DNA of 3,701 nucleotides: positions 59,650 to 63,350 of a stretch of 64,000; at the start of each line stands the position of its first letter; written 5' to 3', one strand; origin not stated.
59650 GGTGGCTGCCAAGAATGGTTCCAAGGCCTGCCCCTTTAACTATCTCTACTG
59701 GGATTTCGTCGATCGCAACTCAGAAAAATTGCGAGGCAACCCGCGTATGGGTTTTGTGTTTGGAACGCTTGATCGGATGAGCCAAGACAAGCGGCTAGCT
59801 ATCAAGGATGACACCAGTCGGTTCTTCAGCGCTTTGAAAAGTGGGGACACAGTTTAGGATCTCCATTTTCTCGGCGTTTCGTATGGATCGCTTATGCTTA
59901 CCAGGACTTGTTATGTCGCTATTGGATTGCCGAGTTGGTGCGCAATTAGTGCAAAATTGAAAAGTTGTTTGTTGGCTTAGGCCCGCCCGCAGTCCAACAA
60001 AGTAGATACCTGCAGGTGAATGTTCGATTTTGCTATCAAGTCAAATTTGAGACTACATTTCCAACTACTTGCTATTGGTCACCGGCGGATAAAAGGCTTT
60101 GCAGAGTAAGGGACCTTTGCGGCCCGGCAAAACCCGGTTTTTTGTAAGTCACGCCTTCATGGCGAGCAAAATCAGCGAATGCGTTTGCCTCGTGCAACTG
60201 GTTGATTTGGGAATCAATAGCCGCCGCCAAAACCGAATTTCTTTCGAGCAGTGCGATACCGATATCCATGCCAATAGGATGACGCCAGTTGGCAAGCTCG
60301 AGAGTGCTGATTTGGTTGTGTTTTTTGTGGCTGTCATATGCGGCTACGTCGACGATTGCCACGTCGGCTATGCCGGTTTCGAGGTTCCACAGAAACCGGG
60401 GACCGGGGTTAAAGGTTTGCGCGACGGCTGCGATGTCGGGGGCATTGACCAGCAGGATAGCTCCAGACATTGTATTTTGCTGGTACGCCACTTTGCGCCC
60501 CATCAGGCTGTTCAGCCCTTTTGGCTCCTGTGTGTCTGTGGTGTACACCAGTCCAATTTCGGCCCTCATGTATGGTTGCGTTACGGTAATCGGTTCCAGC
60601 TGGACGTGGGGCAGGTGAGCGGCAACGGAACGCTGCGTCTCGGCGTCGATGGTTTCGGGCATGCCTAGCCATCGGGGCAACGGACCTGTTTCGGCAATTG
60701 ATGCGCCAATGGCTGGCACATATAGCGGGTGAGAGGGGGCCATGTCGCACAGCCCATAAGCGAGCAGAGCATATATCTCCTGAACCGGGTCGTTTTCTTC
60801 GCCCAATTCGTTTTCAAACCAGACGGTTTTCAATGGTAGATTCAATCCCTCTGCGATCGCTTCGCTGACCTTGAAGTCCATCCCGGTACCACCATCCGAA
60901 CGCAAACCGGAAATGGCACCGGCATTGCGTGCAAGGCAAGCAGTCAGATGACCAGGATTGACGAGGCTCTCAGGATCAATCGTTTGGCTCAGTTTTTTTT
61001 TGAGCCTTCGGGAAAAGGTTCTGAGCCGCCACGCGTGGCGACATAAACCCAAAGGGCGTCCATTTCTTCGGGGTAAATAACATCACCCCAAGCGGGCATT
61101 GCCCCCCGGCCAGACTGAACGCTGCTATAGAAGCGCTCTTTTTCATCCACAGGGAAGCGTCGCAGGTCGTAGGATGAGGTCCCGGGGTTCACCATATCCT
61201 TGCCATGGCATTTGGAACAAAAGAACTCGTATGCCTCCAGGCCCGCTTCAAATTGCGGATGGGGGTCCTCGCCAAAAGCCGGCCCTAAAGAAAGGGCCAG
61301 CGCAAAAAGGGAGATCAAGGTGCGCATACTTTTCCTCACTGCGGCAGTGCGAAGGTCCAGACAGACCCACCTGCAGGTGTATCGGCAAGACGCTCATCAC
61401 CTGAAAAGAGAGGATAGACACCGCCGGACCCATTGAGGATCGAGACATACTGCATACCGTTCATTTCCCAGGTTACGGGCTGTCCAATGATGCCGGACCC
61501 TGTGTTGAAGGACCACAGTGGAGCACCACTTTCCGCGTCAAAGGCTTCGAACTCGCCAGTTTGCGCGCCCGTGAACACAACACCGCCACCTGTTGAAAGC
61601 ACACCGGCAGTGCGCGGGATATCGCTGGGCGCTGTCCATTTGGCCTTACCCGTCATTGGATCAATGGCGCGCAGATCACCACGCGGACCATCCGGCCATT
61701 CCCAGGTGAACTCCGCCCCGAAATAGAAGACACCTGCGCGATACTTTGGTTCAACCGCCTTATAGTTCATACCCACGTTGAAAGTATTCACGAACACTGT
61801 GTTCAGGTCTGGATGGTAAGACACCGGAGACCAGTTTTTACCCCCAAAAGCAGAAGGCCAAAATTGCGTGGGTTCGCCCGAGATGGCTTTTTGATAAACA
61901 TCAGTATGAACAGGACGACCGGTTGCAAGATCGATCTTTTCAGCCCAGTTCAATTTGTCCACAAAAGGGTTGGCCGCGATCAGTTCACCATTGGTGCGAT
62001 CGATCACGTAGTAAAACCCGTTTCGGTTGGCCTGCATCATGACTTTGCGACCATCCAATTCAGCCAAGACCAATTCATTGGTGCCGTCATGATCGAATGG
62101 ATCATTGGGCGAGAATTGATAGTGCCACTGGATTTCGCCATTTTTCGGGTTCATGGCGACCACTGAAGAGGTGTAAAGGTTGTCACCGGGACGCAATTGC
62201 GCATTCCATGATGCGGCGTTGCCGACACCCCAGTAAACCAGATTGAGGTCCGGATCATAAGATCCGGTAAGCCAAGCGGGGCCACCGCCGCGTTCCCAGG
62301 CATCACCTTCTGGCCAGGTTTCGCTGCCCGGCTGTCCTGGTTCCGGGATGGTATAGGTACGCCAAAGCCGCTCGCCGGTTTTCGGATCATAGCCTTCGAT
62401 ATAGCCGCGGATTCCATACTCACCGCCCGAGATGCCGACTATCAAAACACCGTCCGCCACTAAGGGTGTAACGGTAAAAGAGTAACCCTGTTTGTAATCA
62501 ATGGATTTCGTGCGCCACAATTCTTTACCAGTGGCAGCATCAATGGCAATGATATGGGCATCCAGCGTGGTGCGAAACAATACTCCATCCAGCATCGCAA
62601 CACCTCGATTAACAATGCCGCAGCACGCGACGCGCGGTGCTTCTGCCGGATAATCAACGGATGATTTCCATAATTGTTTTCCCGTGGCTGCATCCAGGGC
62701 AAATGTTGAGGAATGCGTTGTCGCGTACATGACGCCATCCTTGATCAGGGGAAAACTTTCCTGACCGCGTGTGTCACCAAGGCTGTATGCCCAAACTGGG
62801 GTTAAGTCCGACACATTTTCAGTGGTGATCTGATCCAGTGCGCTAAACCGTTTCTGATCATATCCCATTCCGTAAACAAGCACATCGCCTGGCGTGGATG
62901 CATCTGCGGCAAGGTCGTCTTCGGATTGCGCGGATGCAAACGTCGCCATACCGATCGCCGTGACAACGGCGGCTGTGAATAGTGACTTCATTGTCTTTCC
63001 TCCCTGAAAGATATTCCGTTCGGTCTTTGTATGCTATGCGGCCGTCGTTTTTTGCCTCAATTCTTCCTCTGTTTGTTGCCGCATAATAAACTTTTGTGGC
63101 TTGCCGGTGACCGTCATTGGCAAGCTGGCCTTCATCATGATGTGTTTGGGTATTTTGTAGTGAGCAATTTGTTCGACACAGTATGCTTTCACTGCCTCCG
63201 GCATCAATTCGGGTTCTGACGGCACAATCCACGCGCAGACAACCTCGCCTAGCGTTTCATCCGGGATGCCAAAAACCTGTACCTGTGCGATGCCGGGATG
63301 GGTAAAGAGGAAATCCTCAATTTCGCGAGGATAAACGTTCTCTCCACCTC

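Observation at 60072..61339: A9 slippery run would fuse the c-type cytochrome to a signal-peptide-less MoxJ/XoxJ-like binding protein in the -1 frame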

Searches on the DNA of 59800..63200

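Call 86: search_rna_families(source=window, start=59800, end=63200, threshold=evalue, max_evalue=1)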
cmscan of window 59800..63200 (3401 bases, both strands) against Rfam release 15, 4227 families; matches with E-value up to 1: 0.
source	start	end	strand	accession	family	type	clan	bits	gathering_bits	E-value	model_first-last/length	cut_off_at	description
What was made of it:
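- On -1 programmed ribosomal frameshift signals: There is no Rfam match (call 86).
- Tried and rejected: Rfam gave no match at E <= 1 (call 86).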
